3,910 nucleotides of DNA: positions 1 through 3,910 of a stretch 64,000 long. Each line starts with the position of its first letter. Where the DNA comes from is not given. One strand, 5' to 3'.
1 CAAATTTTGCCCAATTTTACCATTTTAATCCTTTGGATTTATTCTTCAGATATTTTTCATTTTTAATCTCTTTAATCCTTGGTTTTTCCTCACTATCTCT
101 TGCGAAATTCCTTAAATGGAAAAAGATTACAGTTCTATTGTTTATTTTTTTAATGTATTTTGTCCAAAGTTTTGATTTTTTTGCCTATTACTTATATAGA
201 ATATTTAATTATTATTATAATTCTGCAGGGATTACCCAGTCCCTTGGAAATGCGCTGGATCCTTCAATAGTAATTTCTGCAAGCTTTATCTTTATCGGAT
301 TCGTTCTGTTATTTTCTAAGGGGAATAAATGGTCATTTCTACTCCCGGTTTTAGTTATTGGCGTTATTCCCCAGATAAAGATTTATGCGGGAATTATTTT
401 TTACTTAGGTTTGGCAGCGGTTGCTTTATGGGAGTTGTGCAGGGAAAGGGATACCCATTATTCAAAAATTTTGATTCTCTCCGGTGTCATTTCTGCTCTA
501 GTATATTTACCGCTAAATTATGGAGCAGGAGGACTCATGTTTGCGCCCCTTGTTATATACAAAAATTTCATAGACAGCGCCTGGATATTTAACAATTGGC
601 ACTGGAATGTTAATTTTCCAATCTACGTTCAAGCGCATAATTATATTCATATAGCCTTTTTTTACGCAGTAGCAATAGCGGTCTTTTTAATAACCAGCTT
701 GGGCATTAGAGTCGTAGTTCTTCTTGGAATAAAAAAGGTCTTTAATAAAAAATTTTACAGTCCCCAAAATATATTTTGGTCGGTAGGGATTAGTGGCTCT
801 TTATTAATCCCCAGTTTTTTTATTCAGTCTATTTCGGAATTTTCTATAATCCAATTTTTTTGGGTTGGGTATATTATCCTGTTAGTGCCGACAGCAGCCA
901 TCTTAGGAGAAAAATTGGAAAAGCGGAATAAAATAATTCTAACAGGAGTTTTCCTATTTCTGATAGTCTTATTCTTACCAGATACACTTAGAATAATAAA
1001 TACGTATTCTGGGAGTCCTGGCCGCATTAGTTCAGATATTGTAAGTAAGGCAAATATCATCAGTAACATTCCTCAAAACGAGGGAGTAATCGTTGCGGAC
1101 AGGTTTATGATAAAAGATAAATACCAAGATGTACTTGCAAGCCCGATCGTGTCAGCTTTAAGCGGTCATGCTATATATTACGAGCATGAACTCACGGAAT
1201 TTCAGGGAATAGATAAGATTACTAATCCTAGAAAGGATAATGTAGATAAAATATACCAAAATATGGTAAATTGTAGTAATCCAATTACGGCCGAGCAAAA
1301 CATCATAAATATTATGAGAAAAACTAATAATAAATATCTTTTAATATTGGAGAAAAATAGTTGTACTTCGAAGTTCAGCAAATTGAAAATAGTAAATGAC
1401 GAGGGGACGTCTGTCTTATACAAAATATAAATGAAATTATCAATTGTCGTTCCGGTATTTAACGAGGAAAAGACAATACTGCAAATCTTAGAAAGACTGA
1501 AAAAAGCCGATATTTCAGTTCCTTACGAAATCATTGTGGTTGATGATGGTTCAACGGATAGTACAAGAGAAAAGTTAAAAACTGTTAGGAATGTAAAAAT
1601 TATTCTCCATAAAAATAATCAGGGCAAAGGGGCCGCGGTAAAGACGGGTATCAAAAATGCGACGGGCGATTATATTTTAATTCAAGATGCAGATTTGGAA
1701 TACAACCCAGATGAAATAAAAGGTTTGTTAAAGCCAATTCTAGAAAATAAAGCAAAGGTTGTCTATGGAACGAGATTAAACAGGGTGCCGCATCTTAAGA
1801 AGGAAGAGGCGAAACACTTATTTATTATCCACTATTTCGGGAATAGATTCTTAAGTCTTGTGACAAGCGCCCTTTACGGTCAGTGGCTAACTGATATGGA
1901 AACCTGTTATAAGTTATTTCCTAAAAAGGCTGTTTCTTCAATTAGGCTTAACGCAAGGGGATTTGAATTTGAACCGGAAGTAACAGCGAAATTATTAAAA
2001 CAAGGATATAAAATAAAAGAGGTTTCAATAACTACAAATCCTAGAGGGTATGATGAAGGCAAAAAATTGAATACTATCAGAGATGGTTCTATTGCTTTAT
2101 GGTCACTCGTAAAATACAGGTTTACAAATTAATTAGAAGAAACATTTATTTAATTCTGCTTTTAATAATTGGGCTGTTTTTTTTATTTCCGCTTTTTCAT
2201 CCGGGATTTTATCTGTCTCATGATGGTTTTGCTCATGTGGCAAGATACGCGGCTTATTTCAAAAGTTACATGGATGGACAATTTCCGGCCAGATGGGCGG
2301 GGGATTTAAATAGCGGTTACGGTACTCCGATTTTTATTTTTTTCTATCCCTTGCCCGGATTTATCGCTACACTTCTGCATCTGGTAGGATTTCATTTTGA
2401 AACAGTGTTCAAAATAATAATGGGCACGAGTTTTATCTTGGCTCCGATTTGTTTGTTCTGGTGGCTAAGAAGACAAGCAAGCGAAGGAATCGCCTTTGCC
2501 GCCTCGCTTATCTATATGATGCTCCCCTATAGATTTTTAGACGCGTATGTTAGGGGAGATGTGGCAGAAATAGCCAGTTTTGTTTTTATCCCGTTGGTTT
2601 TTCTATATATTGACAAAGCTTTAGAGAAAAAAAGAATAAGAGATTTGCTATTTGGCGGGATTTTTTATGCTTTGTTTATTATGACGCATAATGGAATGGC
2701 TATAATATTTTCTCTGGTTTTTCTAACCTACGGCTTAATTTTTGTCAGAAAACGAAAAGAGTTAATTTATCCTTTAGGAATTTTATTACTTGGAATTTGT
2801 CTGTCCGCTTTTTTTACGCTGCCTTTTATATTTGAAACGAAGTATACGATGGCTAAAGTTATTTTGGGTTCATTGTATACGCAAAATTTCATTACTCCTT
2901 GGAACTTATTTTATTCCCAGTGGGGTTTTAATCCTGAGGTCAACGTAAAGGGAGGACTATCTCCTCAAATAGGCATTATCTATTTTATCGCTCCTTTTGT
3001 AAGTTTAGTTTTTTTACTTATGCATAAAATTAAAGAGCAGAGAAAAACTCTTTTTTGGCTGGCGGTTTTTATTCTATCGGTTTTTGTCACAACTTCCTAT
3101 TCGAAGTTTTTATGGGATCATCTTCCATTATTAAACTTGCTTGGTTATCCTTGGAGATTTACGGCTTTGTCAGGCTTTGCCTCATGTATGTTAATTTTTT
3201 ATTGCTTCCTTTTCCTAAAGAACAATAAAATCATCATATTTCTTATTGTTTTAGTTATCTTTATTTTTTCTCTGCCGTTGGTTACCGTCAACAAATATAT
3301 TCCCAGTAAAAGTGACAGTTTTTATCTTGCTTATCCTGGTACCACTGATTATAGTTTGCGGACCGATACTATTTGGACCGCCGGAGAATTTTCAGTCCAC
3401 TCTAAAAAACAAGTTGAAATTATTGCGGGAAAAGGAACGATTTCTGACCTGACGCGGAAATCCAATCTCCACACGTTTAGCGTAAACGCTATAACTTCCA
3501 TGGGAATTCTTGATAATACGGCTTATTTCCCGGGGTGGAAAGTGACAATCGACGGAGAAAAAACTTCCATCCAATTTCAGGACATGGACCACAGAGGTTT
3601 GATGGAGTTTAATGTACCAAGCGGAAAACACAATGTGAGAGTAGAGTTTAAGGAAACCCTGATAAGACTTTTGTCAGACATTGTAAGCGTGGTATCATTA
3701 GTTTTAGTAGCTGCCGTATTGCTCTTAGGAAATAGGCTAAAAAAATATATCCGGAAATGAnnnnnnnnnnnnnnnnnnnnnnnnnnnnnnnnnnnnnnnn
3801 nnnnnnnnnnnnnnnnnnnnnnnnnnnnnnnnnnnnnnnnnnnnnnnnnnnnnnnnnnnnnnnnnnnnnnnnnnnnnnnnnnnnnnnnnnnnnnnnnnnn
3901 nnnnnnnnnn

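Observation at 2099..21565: Two further GT-C-like paralog trios (families B and C) interleaved with the GT39 array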

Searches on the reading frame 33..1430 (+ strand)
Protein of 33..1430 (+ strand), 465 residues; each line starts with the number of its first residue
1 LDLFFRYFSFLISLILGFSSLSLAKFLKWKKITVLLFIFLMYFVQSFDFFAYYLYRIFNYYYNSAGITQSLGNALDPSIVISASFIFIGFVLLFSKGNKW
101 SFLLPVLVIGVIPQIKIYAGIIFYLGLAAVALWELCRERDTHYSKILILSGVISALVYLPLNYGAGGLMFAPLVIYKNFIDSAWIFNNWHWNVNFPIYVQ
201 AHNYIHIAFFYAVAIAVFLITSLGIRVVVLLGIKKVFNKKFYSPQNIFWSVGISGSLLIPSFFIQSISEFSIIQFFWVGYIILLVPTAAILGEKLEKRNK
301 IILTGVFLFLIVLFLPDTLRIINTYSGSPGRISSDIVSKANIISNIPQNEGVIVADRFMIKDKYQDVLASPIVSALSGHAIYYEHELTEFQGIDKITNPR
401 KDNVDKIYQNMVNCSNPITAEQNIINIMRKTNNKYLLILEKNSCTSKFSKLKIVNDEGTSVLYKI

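Call 5: search_protein_families(library=pfam, proteins=[window:33-1430:+], max_evalue=0.01)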
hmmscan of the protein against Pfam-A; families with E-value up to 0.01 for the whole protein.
window:33-1430:+ (465 aa): 0 families

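Call 35: search_protein_families(library=ncbifam, proteins=[window:33-1430:+], max_evalue=0.001)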
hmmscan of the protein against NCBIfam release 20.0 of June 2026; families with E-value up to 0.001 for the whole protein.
window:33-1430:+ (465 aa): 0 families

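Call 51: search_protein_families(library=pfam, proteins=[window:33-1430:+], max_evalue=1)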
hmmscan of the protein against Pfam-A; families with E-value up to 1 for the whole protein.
window:33-1430:+ (465 aa): 1 family
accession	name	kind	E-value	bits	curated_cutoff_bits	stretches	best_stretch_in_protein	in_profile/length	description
PF03911.21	Sec61_beta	-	0.21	12.1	27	1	75-93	18-36/41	Sec61beta family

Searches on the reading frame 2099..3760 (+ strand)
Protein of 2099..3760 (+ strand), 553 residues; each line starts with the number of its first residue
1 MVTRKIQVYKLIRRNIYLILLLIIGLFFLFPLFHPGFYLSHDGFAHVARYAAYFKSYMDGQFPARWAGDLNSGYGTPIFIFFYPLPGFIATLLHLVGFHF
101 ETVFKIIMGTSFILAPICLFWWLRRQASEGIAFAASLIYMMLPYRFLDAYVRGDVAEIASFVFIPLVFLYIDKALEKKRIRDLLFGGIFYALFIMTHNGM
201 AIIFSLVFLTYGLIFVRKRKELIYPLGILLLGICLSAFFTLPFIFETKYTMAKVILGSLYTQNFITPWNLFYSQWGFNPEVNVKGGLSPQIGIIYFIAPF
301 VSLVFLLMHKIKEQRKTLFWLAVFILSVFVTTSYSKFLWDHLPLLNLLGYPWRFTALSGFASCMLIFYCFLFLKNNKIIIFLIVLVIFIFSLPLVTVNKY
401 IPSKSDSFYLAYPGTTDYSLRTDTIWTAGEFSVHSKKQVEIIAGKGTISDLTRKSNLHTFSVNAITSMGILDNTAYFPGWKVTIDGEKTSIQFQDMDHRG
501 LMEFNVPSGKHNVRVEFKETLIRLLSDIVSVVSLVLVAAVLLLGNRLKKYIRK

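Call 4: search_protein_families(library=pfam, proteins=[window:2099-3760:+], max_evalue=1)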
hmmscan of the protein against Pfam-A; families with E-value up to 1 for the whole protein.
window:2099-3760:+ (553 aa): 1 family
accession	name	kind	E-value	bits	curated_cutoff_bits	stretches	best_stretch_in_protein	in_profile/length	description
PF10131.15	PTPS_related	-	2.4e-13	49.9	26.4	1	81-402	3-314/621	6-pyruvoyl-tetrahydropterin synthase related domain; membrane protein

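Call 10: search_solved_structures(query=A1, max_evalue=1)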
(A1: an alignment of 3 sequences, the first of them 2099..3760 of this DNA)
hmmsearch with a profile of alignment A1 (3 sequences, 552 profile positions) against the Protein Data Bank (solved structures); distinct sequences matched with E-value up to 1: 0.

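Call 52: find_homologous_proteins(query=window:2099-3760:+, max_evalue=0.00001)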
Query window:2099-3760:+ (553 aa): 458 proteins with E <= 0.00001 among 8000 candidates; the best 120 are listed.
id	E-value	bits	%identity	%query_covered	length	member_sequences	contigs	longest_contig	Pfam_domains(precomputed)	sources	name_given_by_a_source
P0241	0.0e+0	1234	100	100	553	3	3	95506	PF10131.16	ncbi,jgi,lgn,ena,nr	ncbi:MAG TPA: 6-pyruvoyl-tetrahydropterin synthase-related protein [Patescibacteria group bacterium]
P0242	2.0e-294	996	78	100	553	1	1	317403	PF10131.16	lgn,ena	-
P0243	1.3e-286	970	76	100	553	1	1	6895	PF10131.16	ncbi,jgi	-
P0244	1.5e-247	841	74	89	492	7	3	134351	PF10131.16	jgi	jgi:hypothetical protein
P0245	3.1e-244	830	66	100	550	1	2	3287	PF10131.16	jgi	jgi:uncharacterized membrane protein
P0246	2.0e-198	679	56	93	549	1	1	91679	PF10131.16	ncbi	-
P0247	1.9e-197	676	55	96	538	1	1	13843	PF10131.16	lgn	-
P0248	2.7e-193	662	55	93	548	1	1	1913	PF10131.16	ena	-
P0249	1.0e-192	660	54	99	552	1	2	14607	PF10131.16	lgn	-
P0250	2.2e-191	655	52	100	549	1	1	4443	PF10131.16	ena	-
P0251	1.4e-188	646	51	99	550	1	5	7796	PF10131.16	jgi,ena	-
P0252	2.2e-188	646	54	95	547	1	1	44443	PF10131.16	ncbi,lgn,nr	ncbi:MAG: 6-pyruvoyl-tetrahydropterin synthase-related protein [Candidatus Levybacteria bacterium]|n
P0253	3.1e-188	645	52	98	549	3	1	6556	PF10131.16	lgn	-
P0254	3.5e-187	642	53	94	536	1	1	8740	PF10131.16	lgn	-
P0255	1.1e-185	637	53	94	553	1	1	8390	PF10131.16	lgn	-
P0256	8.8e-185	634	51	99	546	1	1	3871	PF10131.16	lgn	-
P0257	3.2e-184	632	54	97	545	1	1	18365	PF10131.16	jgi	jgi:hypothetical protein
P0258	6.4e-184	631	51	99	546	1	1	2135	PF10131.16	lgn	-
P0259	1.4e-183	630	51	98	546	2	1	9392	PF10131.16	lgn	-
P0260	4.6e-183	628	52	94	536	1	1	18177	PF10131.16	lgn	-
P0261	1.7e-181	623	54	92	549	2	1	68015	PF10131.16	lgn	-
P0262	6.4e-180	618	53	95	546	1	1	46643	PF10131.16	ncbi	-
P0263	1.0e-179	617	53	93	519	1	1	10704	PF10131.16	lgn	-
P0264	8.0e-177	607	51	96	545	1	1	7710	PF10131.16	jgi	jgi:hypothetical protein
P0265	2.3e-174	599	50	97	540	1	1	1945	PF10131.16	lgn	-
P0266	2.1e-164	566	53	82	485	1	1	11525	PF10131.16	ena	-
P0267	1.2e-159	551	46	97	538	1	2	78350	PF10131.16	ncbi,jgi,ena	-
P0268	1.7e-159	550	46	97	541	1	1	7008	PF10131.16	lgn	-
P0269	4.0e-159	549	46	93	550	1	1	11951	PF10131.16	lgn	-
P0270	1.5e-157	544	48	92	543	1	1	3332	PF10131.16,PF13231.13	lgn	-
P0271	1.6e-157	544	48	97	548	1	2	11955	PF10131.16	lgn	-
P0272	2.2e-157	543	46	94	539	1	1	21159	PF10131.16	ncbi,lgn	-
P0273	5.1e-156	539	47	97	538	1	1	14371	PF10131.16,PF13231.13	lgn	-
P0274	1.4e-155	537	46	95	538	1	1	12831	PF10131.16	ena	-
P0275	8.0e-155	535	47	95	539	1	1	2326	PF10131.16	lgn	-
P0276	9.0e-155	535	48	95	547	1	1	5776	PF10131.16,PF09586.17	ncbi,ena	-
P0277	1.4e-154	534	49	92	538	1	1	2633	PF10131.16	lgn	-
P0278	2.5e-154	533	46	95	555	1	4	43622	PF10131.16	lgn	-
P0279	6.1e-154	532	47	98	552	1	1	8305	PF10131.16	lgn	-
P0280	1.0e-153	531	46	95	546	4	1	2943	PF10131.16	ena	-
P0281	1.1e-153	531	47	93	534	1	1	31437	PF10131.16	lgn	-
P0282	1.2e-153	531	44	95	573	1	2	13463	PF10131.16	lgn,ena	-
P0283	1.4e-153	531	47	97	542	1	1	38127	PF10131.16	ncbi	-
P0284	5.2e-153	529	48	97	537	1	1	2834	PF10131.16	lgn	-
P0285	6.7e-153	528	45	97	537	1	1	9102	PF10131.16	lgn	-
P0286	8.4e-153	528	46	99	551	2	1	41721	PF10131.16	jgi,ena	-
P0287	1.6e-152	527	46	96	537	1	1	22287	PF10131.16,PF09586.17,PF13231.13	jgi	-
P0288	1.8e-152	527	47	96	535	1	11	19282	PF10131.16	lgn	-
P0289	6.9e-152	525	47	96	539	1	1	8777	PF10131.16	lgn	-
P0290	7.7e-152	525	46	98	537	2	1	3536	PF10131.16,PF09586.17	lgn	-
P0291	2.9e-150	520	44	96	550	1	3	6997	PF10131.16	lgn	-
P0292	3.8e-150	519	45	97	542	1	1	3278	PF10131.16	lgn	-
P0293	1.1e-149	518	47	95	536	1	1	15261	PF10131.16,PF09586.17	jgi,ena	-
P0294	1.3e-149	518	44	97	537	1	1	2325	PF10131.16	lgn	-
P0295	1.8e-149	517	45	92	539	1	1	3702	PF10131.16,PF09586.17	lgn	-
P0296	1.8e-149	517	46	95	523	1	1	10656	PF10131.16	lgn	-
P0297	3.4e-149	516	46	98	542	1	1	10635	PF10131.16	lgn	-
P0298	3.8e-149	516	48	93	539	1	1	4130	PF10131.16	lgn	-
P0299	6.5e-149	515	45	90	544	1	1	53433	PF10131.16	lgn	-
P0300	8.2e-149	515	46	97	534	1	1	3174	PF10131.16,PF09586.17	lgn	-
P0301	8.5e-149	515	47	97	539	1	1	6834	PF10131.16,PF11847.14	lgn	-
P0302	1.0e-148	515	43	97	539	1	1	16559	PF10131.16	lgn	-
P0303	2.3e-148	513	46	93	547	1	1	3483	PF10131.16,PF09586.17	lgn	-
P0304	2.5e-148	513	45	97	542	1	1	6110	PF10131.16,PF13231.13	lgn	-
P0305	2.6e-148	513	46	94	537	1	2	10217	PF10131.16,PF09586.17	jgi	jgi:uncharacterized membrane protein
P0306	3.8e-148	513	47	95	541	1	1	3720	PF10131.16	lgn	-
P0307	1.8e-147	511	44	90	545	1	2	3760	PF10131.16,PF09586.17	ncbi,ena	-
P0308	2.9e-147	510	45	96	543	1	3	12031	PF10131.16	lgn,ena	-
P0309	4.0e-147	509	45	93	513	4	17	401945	PF10131.16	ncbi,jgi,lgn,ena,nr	ncbi:MAG: hypothetical protein A3C30_00660 [Candidatus Levybacteria bacterium RIFCSPHIGHO2_02_FULL_4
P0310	5.3e-147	509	45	97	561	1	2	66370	PF10131.16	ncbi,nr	ncbi:MAG TPA: 6-pyruvoyl-tetrahydropterin synthase-related protein [Patescibacteria group bacterium]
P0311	7.7e-147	508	46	95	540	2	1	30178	PF10131.16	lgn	-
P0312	4.1e-146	506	43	96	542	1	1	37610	PF10131.16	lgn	-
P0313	5.1e-146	506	48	93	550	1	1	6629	PF10131.16,PF09586.17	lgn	-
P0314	6.4e-146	505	44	96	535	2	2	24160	PF10131.16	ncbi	-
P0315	1.8e-145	504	45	97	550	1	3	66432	PF10131.16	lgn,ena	-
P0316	2.1e-145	504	44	97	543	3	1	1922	PF10131.16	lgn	-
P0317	2.3e-145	504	45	97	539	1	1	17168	PF10131.16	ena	-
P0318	3.2e-145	503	45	95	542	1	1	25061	PF10131.16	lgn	-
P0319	8.6e-145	502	44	99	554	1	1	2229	PF10131.16,PF09586.17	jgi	-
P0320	8.6e-145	502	45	98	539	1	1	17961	PF10131.16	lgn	-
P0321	1.5e-144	501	46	95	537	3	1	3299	PF10131.16,PF09586.17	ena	-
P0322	1.5e-144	501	44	95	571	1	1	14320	PF10131.16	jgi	jgi:hypothetical protein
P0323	2.3e-144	500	44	97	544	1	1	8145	PF10131.16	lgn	-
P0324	2.6e-144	500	46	93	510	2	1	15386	PF10131.16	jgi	jgi:hypothetical protein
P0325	5.9e-144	499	46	97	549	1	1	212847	PF10131.16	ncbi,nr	ncbi:MAG: hypothetical protein A2W22_04420 [Candidatus Levybacteria bacterium RBG_16_35_11]|nr:MAG: 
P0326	3.0e-143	497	44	96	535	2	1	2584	PF10131.16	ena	-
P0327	7.9e-143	495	45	96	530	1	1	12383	PF10131.16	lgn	-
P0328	1.1e-142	495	45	94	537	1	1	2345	PF10131.16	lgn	-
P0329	1.1e-142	495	44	93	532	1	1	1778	PF10131.16,PF13231.13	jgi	-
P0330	2.9e-142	493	45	97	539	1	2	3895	PF10131.16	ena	-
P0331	4.7e-142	493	44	94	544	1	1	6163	PF10131.16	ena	-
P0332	1.3e-141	491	44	89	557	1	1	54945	PF10131.16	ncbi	-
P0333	2.1e-140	487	44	94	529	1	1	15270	PF10131.16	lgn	-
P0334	2.2e-140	487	45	94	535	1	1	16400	PF10131.16,PF13231.13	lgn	-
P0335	1.1e-139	485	45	96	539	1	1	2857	PF10131.16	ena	-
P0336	2.2e-139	484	43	99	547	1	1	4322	PF10131.16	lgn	-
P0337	8.0e-139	482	43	97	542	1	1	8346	PF10131.16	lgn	-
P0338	9.7e-139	482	45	96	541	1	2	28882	PF10131.16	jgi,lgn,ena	-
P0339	1.2e-138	481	43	94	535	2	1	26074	PF10131.16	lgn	-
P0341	3.5e-138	480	41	98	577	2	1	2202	PF10131.16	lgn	-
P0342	3.7e-138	480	41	94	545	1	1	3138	PF10131.16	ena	-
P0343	3.8e-138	480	43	93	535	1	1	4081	PF10131.16,PF13231.13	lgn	-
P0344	5.4e-138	479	43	97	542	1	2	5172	PF10131.16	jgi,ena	-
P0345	6.8e-138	479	43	98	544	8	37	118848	PF10131.16,PF09586.17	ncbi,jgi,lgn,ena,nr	ncbi:MAG: hypothetical protein A3G66_02100 [Candidatus Levybacteria bacterium RIFCSPLOWO2_12_FULL_39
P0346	1.2e-137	478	46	92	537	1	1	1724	PF10131.16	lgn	-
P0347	1.5e-137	478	42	99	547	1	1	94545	PF10131.16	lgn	-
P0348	1.9e-137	477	41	99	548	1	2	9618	PF10131.16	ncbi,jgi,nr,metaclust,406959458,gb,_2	ncbi:MAG: hypothetical protein ACD_37C00141G0001 [uncultured bacterium]|nr:MAG: hypothetical protein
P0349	2.4e-137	477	42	95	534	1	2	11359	PF10131.16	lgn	-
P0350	4.8e-137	476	42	99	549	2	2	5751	PF10131.16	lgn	-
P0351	1.8e-136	474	41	98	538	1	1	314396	PF10131.16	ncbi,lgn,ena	-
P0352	5.6e-136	473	43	99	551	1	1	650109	PF10131.16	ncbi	-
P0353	6.7e-136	472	42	95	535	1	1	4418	PF10131.16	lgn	-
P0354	2.7e-135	470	42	97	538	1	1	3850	PF10131.16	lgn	-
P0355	3.1e-135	470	41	97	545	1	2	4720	PF10131.16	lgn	-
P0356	5.9e-135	469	43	93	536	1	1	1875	PF10131.16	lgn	-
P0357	8.5e-135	469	43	93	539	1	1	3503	PF10131.16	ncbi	-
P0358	1.1e-134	468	41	97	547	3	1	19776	PF10131.16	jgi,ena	-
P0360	5.0e-134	466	42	95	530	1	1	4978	PF10131.16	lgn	-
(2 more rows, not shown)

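Call 53: find_encoding_contigs(protein=P0246, flank=10000, max_places=1)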
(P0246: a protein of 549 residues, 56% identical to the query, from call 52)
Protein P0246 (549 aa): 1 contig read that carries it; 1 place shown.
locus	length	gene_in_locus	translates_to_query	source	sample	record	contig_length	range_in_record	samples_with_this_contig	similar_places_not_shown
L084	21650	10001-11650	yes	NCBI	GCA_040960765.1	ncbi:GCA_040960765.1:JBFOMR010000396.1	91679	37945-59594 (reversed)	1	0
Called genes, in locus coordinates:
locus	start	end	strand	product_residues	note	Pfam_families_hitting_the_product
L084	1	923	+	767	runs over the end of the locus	PF09586:YfhO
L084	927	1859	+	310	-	PF00535:Glycos_transf_2, PF13641:Glyco_tranf_2_3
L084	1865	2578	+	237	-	PF00535:Glycos_transf_2, PF10111:Glyco_tranf_2_2, PF13641:Glyco_tranf_2_3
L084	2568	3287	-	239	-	PF00535:Glycos_transf_2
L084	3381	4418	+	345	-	PF01073:3Beta_HSD, PF01370:Epimerase, PF02719:Polysacc_synt_2 (faint), PF04321:RmlD_sub_bind, PF13460:NAD_binding_10 (weak), PF16363:GDP_Man_Dehyd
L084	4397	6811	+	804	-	PF09586:YfhO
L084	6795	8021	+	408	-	PF26314:MptA_B_family (weak)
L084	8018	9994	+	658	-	-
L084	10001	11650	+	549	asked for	PF10131:PTPS_related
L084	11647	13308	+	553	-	PF02366:PMT, PF13231:PMT_2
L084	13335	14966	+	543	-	PF02366:PMT, PF13231:PMT_2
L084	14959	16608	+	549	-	PF13231:PMT_2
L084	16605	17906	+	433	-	PF13231:PMT_2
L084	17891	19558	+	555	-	PF13231:PMT_2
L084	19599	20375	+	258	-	PF00535:Glycos_transf_2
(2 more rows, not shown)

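Call 54: find_encoding_contigs(protein=P0309, flank=10000, max_places=1)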
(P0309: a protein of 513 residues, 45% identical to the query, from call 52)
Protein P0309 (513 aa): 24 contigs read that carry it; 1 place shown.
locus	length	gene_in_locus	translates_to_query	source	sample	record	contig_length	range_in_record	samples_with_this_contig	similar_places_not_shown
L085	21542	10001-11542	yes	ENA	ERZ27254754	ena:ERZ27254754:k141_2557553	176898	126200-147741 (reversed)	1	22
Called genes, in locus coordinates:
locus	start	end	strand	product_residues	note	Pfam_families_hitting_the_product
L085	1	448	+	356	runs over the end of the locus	PF00534:Glycos_transf_1, PF13692:Glyco_trans_1_4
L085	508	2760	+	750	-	PF09586:YfhO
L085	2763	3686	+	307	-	PF00535:Glycos_transf_2, PF13641:Glyco_tranf_2_3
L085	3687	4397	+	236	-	PF00535:Glycos_transf_2, PF10111:Glyco_tranf_2_2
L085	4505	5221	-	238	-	PF00535:Glycos_transf_2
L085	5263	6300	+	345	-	PF01073:3Beta_HSD, PF01370:Epimerase, PF02719:Polysacc_synt_2, PF04321:RmlD_sub_bind, PF13460:NAD_binding_10 (weak), PF16363:GDP_Man_Dehyd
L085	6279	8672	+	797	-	PF09586:YfhO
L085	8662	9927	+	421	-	-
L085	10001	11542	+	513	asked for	PF10131:PTPS_related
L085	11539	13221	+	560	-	PF02366:PMT, PF13231:PMT_2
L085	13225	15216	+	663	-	-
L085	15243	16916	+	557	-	PF02366:PMT, PF13231:PMT_2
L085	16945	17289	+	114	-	PF05635:23S_rRNA_IVP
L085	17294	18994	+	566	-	PF13231:PMT_2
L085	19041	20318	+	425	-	PF13231:PMT_2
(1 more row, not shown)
